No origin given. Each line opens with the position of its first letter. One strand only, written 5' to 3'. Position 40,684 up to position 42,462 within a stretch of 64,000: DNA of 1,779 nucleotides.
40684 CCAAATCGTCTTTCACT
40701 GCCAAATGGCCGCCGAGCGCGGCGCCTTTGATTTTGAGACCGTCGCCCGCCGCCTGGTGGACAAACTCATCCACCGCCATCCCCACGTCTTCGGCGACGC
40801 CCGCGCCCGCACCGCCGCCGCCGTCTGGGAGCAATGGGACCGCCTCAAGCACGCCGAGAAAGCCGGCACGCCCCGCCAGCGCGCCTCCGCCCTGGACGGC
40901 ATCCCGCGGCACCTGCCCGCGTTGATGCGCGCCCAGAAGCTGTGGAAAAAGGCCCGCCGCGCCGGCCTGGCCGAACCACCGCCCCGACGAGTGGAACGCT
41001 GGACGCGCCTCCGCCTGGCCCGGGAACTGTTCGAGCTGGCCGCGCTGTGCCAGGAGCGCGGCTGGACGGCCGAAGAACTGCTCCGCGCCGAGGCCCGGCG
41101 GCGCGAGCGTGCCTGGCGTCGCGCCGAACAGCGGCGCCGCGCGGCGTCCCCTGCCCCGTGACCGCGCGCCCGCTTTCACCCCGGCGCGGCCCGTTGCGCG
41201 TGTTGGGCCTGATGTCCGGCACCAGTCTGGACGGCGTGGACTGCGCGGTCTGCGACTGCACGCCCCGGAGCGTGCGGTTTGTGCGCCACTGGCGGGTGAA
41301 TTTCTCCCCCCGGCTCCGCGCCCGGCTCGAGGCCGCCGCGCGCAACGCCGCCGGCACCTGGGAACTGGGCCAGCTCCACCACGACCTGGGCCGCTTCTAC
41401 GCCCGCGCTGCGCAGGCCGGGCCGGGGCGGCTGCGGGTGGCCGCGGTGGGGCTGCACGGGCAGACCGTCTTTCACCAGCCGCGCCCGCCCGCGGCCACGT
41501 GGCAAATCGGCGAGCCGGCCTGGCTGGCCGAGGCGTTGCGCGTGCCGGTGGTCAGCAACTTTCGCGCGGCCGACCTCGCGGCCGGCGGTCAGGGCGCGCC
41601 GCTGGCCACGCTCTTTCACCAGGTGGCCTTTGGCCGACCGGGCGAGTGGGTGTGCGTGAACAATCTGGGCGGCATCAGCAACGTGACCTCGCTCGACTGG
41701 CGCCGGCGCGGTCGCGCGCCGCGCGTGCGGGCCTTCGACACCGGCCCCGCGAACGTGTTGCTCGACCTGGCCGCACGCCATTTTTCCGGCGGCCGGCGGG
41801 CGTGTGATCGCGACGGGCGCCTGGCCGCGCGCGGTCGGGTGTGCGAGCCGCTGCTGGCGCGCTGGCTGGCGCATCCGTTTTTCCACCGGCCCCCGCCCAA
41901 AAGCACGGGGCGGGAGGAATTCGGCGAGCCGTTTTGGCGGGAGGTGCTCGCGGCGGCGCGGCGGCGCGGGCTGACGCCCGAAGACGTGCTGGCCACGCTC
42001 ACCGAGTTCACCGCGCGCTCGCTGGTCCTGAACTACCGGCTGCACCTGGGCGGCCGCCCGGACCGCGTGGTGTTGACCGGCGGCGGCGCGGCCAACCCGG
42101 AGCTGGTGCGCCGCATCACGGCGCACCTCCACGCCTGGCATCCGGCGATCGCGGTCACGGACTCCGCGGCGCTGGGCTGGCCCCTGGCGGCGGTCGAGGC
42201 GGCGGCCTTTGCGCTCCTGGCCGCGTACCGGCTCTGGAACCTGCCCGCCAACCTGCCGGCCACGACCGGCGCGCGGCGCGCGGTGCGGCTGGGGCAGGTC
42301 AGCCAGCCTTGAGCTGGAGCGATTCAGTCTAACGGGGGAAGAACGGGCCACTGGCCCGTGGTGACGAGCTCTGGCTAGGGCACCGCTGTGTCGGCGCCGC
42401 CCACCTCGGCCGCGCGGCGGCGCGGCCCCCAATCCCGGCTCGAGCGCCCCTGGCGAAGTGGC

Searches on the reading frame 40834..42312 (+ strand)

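Call 43: search_protein_families(library=pfam, proteins=[window:40834-42312:+], max_evalue=0.00001)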
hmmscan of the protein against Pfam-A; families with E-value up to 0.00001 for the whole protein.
window:40834-42312:+ (492 aa): 1 family
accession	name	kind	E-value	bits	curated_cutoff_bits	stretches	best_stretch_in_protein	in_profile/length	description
PF03702.20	AnmK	-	3e-93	313.3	24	1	122-489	2-364/367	Anhydro-N-acetylmuramic acid kinase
